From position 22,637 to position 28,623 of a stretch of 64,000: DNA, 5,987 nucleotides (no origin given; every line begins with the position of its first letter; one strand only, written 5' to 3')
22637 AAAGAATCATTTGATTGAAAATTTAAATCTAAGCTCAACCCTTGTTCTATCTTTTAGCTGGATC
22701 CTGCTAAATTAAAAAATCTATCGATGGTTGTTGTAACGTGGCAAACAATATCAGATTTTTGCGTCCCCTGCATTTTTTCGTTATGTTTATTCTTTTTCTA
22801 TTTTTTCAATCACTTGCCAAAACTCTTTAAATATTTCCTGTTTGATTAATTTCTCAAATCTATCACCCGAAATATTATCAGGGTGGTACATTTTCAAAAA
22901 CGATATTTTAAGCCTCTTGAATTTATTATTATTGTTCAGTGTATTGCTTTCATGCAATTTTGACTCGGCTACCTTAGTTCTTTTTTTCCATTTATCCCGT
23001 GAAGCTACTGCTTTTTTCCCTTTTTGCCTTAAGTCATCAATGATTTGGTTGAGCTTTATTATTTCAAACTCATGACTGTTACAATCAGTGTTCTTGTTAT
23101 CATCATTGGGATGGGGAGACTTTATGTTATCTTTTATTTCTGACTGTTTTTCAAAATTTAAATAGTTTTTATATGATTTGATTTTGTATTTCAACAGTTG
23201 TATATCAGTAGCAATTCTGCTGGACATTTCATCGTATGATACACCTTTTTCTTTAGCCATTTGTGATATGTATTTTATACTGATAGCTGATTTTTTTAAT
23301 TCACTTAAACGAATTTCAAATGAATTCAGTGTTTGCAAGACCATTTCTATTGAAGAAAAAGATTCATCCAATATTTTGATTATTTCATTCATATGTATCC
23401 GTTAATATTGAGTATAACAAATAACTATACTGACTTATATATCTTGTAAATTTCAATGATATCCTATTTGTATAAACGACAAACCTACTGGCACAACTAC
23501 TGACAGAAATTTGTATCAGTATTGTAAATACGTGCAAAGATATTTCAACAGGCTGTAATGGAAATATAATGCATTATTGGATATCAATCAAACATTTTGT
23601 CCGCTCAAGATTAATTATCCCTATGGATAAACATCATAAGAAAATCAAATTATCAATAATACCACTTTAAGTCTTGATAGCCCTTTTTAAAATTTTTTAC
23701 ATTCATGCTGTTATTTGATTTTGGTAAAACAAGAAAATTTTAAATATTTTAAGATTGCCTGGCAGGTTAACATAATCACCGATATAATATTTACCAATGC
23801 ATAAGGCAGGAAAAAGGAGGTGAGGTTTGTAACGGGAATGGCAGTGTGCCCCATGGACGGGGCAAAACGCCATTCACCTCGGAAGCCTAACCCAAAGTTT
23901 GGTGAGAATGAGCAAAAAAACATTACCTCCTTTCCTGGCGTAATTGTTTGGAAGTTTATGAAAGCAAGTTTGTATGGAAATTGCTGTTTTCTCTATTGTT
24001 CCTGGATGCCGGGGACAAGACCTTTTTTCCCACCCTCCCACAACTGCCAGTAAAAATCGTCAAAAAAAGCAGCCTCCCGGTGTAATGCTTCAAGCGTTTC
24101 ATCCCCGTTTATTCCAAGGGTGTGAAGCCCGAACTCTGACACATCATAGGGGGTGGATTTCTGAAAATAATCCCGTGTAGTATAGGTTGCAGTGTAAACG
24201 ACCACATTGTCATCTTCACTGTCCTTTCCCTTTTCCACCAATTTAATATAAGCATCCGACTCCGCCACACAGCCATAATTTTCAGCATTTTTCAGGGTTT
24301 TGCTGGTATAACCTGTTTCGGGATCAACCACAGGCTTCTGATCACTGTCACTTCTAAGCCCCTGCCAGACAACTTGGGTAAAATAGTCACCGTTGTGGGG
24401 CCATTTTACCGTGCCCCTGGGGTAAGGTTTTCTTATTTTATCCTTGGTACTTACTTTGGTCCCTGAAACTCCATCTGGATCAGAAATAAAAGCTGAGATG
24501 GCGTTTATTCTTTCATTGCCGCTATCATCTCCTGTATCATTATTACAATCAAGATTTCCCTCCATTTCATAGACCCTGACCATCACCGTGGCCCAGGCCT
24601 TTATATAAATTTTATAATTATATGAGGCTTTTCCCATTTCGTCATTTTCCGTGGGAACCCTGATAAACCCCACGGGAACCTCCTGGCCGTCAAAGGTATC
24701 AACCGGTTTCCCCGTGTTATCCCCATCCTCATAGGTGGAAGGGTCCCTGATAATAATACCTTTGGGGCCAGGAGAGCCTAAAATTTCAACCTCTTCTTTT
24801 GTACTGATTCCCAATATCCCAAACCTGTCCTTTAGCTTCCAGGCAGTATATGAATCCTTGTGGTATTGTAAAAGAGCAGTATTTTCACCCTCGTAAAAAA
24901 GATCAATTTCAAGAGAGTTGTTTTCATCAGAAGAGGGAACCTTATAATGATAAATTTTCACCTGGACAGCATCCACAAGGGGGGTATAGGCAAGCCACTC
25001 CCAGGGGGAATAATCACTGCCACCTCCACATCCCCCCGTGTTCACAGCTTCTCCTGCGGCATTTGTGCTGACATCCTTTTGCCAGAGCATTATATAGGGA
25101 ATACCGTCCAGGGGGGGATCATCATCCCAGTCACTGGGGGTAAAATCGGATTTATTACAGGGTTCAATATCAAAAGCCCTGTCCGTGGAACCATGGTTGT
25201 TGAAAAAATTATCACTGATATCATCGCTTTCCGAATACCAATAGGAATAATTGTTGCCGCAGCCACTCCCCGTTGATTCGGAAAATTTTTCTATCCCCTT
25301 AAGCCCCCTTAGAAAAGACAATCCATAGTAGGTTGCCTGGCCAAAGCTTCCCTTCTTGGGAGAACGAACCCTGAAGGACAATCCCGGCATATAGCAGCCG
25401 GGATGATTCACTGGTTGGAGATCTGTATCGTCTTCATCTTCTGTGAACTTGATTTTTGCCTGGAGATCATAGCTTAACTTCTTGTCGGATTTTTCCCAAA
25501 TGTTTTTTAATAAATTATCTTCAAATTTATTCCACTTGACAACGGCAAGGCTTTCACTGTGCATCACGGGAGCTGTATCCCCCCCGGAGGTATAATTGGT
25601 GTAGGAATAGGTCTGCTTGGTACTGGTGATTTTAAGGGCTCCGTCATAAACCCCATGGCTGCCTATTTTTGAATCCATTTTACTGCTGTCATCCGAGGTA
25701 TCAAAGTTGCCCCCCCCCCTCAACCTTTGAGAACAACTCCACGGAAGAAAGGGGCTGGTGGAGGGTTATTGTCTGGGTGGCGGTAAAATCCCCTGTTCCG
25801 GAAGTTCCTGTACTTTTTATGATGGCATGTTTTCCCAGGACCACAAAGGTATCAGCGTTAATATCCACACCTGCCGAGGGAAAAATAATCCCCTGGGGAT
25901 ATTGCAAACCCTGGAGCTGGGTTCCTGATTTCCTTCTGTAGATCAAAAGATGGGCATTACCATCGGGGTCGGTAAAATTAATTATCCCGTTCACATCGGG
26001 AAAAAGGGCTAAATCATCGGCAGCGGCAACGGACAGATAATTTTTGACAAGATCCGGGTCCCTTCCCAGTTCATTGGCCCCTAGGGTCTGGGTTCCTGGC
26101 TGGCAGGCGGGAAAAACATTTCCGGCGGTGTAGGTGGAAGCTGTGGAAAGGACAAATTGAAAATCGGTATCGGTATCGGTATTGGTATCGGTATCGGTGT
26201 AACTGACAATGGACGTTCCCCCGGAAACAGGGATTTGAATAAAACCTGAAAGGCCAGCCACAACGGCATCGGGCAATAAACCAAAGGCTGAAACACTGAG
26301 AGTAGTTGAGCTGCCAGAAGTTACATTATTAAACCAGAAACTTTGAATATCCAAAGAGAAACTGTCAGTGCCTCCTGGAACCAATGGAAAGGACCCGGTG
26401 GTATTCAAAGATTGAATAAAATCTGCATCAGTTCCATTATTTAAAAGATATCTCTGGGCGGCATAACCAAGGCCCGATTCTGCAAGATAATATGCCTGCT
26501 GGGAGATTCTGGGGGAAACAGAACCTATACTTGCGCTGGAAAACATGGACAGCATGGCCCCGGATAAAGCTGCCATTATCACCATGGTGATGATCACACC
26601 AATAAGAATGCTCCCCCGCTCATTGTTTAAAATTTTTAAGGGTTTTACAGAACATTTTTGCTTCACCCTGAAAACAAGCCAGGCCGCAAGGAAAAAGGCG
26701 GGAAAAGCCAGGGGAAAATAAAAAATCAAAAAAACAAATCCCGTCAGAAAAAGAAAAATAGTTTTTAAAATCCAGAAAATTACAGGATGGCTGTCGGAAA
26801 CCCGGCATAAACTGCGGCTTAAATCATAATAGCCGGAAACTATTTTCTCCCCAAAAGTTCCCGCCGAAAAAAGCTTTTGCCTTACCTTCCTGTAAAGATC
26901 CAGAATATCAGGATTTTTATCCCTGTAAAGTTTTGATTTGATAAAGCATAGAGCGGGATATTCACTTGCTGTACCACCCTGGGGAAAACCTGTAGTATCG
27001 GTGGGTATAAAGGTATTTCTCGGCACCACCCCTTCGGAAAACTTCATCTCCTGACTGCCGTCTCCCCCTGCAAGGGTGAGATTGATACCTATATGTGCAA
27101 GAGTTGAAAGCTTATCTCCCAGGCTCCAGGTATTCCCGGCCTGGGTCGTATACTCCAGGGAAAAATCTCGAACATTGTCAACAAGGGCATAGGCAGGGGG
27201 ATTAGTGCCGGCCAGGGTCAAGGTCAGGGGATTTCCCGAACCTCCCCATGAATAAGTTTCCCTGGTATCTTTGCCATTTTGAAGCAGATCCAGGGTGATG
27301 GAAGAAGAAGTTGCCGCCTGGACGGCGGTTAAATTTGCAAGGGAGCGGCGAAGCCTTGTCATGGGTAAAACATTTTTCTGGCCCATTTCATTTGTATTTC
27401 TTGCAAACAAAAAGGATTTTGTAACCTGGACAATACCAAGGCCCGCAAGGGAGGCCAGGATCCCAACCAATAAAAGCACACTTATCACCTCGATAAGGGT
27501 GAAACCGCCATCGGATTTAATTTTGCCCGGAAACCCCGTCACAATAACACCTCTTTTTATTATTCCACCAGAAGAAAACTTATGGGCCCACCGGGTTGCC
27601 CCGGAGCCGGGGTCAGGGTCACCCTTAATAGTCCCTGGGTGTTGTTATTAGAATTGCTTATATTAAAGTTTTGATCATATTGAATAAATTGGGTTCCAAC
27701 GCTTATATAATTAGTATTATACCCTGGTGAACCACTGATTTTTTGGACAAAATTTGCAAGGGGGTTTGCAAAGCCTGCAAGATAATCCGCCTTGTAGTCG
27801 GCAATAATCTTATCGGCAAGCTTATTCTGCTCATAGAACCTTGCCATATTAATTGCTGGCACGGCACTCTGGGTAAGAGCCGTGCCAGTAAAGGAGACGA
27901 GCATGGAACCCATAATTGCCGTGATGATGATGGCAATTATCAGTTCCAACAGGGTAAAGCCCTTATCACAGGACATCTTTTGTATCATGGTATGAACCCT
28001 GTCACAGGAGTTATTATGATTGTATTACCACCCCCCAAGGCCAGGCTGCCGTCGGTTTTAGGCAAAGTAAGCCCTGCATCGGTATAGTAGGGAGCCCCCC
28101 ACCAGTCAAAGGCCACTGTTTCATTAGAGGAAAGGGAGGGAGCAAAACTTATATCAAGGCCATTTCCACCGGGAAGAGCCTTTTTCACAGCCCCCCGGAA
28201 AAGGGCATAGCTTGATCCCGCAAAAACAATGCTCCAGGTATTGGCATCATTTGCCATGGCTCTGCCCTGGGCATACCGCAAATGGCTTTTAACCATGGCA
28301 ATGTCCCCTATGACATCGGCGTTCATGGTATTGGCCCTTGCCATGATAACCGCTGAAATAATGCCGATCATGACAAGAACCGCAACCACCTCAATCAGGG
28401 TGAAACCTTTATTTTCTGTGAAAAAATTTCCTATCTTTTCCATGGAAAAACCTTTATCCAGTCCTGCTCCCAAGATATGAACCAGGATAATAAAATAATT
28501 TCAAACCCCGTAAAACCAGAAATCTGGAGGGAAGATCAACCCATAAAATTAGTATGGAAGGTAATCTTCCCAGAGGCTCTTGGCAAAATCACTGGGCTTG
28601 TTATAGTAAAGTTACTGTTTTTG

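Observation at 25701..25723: G10 tract in the overlap of the two distal pilus genes: loss of one G fuses them into one ~1190-aa protein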

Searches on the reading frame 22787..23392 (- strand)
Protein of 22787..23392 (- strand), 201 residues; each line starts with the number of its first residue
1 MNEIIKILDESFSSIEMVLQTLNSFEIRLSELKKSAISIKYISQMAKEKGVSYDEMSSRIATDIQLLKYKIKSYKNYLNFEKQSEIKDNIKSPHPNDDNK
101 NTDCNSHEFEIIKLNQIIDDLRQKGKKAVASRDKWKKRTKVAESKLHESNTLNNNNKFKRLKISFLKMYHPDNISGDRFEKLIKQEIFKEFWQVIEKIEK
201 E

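Call 6: search_protein_families(library=pfam, proteins=[window:22787-23392:-], max_evalue=0.1)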
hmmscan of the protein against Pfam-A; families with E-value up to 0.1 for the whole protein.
window:22787-23392:- (201 aa): 2 families
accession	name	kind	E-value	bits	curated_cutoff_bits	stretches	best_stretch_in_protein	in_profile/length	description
PF05615.18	THOC7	-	0.016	16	28.7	1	12-82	32-107/136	Tho complex subunit 7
PF12329.13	TMF_DNA_bd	-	0.071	13.6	35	1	113-150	30-67/74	TATA element modulatory factor 1 DNA binding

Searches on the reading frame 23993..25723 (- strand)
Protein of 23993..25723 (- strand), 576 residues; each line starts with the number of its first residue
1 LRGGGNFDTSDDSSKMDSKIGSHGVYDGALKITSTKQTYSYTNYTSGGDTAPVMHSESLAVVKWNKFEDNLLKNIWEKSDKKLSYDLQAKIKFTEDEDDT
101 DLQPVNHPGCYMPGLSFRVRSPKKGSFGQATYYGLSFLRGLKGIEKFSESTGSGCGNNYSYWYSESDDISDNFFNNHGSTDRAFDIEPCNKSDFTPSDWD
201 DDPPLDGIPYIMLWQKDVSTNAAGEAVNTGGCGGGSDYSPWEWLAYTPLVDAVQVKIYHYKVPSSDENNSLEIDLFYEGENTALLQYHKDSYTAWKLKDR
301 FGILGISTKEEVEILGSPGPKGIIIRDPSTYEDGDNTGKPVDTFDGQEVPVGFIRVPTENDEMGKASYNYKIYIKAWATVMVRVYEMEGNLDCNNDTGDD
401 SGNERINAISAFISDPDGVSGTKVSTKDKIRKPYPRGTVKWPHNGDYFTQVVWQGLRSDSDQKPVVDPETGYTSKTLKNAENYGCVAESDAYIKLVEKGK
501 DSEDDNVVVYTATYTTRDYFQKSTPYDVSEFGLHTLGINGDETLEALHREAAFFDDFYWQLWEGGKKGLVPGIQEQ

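Call 6: search_protein_families(library=pfam, proteins=[window:23993-25723:-], max_evalue=0.1)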
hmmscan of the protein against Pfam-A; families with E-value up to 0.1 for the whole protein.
window:23993-25723:- (576 aa): 0 families

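Call 7: search_protein_families(library=ncbifam, proteins=[window:23993-25723:-], max_evalue=0.1)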
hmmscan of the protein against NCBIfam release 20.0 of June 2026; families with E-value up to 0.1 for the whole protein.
window:23993-25723:- (576 aa): 0 families

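Call 70: list_cluster_members(proteins=[P0085, window:23993-25723:-])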
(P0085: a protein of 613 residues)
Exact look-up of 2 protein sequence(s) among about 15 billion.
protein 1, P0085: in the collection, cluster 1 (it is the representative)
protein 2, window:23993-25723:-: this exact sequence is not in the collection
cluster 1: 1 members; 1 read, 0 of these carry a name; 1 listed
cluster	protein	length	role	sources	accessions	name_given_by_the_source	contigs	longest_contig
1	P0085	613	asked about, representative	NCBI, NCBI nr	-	-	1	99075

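Call 73: list_cluster_members(proteins=[window:23993-25678:-, window:23993-25564:-, window:23996-25567:-, window:27560-27988:-, window:28601-28993:-, window:29177-30403:-, window:30406-32124:-])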
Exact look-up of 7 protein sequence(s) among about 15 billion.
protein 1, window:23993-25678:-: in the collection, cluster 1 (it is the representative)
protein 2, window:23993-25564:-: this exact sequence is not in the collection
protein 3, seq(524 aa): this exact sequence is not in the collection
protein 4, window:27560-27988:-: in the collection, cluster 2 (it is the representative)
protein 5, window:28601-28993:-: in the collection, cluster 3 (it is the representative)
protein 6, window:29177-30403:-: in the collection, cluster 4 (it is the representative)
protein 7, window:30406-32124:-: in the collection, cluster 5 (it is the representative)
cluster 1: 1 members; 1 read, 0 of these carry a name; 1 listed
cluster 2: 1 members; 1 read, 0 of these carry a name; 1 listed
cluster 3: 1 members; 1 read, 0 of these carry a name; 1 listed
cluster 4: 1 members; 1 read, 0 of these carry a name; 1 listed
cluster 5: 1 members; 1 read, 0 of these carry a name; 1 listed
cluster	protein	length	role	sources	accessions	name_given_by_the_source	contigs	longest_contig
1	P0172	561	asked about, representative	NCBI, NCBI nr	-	-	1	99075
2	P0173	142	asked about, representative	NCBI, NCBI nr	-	-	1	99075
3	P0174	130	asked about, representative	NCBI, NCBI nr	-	-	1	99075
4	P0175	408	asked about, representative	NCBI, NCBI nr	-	-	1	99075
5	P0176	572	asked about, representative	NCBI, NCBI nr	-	-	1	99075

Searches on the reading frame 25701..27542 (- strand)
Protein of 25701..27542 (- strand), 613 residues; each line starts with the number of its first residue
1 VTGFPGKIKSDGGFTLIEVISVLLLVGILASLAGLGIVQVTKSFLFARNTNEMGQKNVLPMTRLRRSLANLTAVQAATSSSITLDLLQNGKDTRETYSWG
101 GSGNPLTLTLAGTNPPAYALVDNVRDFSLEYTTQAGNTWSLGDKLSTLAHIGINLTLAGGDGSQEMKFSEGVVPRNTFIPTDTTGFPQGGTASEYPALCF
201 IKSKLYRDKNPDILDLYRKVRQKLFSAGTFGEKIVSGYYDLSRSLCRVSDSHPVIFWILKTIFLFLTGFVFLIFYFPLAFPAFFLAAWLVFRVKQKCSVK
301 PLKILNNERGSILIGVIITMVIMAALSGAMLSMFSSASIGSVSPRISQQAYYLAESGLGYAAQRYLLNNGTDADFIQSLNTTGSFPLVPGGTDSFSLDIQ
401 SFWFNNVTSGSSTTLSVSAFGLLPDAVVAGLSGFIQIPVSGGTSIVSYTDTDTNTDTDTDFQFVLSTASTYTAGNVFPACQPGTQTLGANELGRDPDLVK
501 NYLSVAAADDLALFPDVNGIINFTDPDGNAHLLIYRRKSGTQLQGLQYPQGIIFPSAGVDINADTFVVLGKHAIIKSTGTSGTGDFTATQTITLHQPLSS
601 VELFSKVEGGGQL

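Call 6: search_protein_families(library=pfam, proteins=[window:25701-27542:-], max_evalue=0.1)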
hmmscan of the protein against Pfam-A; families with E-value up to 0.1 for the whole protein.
window:25701-27542:- (613 aa): 1 family
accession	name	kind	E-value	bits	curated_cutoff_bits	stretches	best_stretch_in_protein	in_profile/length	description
PF07963.17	N_methyl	-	8.2e-06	25.6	21.2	1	9-33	2-26/27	Prokaryotic N-terminal methylation motif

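Call 7: search_protein_families(library=ncbifam, proteins=[window:25701-27542:-], max_evalue=0.1)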
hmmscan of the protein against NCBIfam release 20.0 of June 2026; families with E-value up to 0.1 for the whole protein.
window:25701-27542:- (613 aa): 6 families
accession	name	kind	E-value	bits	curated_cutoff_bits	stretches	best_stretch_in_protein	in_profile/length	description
NF041770.1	CFI_box_CTERM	domain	4.4e-06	26.4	40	1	199-263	1-65/69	CFI-box-CTERM domain-containing protein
TIGR02532.1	IV_pilin_GFxxxE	domain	5.1e-05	22.9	16.3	1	13-33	3-23/24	prepilin-type N-terminal cleavage/methylation domain-containing protein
TIGR01708.2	typeII_sec_gspH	equivalog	0.0026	17.8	80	1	13-35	3-25/169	type II secretion system minor pseudopilin GspH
TIGR01710.1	typeII_sec_gspG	equivalog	0.028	14.4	88.85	1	13-34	2-23/134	type II secretion system major pseudopilin GspG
NF041013.1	T4P_ComGE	equivalog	0.042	13.9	49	0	13-32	5-24/83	competence type IV pilus minor pilin ComGE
NF007660.0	PRK10332.1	equivalog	0.083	13.4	86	0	8-44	5-41/107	prepilin-type N-terminal cleavage/methylation domain-containing protein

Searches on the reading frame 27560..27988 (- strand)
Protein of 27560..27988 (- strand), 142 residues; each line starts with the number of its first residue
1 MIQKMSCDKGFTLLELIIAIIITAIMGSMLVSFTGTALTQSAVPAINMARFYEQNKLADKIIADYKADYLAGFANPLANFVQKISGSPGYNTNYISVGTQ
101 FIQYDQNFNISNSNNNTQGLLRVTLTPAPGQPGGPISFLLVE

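Call 6: search_protein_families(library=pfam, proteins=[window:27560-27988:-], max_evalue=0.1)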
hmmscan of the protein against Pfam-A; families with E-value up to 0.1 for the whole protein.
window:27560-27988:- (142 aa): 1 family
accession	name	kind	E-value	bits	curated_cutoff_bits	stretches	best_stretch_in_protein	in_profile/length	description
PF07963.17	N_methyl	-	2.6e-07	30.4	21.2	1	5-30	1-26/27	Prokaryotic N-terminal methylation motif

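Call 7: search_protein_families(library=ncbifam, proteins=[window:27560-27988:-], max_evalue=0.1)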
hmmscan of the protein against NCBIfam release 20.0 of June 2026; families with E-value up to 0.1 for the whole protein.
window:27560-27988:- (142 aa): 9 families
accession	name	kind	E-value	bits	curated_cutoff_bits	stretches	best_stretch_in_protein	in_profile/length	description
TIGR02532.1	IV_pilin_GFxxxE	domain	2e-05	24.3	16.3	1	9-30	2-23/24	prepilin-type N-terminal cleavage/methylation domain-containing protein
TIGR01708.2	typeII_sec_gspH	equivalog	0.00024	21.1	80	1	9-42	2-35/169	type II secretion system minor pseudopilin GspH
NF041002.1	pilin_ComGF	equivalog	0.001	19.3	80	1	9-40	2-33/139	competence type IV pilus minor pilin ComGF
TIGR02523.1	type_IV_pilV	equivalog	0.0037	17.8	52.2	1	9-116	2-110/139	type IV pilus modification protein PilV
NF007862.0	PRK10574.1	equivalog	0.011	15.9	138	1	6-31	2-27/145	prepilin peptidase-dependent pilin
NF041013.1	T4P_ComGE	equivalog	0.018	15.1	49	1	9-33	4-28/83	competence type IV pilus minor pilin ComGE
NF007800.0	PRK10506.1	equivalog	0.021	14.7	158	1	4-28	4-28/163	prepilin peptidase-dependent protein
NF008528.1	PRK11463.1-2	subfamily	0.028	14.4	40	1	12-61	23-71/109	FxsA family membrane protein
TIGR01711.1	gspJ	equivalog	0.091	12.6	64.85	0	9-28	1-20/192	type II secretion system minor pseudopilin GspJ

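Call 13: find_encoding_contigs(protein=window:27560-27988:-, flank=6000, max_places=8)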
Protein window:27560-27988:- (142 aa): no gene with exactly this product is on record in the collection.

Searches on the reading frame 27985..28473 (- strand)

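Call 6: search_protein_families(library=pfam, proteins=[window:27985-28473:-], max_evalue=0.1)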
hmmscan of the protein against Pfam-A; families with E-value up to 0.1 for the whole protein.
window:27985-28473:- (162 aa): 1 family
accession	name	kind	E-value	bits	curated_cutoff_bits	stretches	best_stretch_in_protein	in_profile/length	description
PF07963.17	N_methyl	-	1.3e-05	25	21.2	1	21-43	4-26/27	Prokaryotic N-terminal methylation motif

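Call 7: search_protein_families(library=ncbifam, proteins=[window:27985-28473:-], max_evalue=0.1)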
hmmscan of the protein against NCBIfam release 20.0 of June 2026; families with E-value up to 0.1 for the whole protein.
window:27985-28473:- (162 aa): 10 families
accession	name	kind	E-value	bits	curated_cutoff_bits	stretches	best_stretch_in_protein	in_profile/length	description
TIGR02532.1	IV_pilin_GFxxxE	domain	1.2e-06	28.1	16.3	1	22-43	2-23/24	prepilin-type N-terminal cleavage/methylation domain-containing protein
TIGR01708.2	typeII_sec_gspH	equivalog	2.2e-06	27.7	80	1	22-94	2-75/169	type II secretion system minor pseudopilin GspH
NF040982.1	ComGD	equivalog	5.9e-05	23.5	70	1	21-91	1-74/139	competence type IV pilus minor pilin ComGD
TIGR01710.1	typeII_sec_gspG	equivalog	0.00017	21.6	88.85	1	22-47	1-26/134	type II secretion system major pseudopilin GspG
NF041775.1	typeIV_PilA_Myxo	equivalog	0.00065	19.7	400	1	14-45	3-34/214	type IV pilin protein PilA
NF041013.1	T4P_ComGE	equivalog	0.0019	18.3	49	1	20-52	2-34/83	competence type IV pilus minor pilin ComGE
NF007862.0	PRK10574.1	equivalog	0.0058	16.8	138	1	20-44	3-27/145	prepilin peptidase-dependent pilin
NF041002.1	pilin_ComGF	equivalog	0.02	15.1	80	1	21-46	1-26/139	competence type IV pilus minor pilin ComGF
NF007800.0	PRK10506.1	equivalog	0.021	14.6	158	1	19-72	6-61/163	prepilin peptidase-dependent protein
NF040999.1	pilin_ComGC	equivalog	0.022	15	75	1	22-43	2-23/84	competence type IV pilus major pilin ComGC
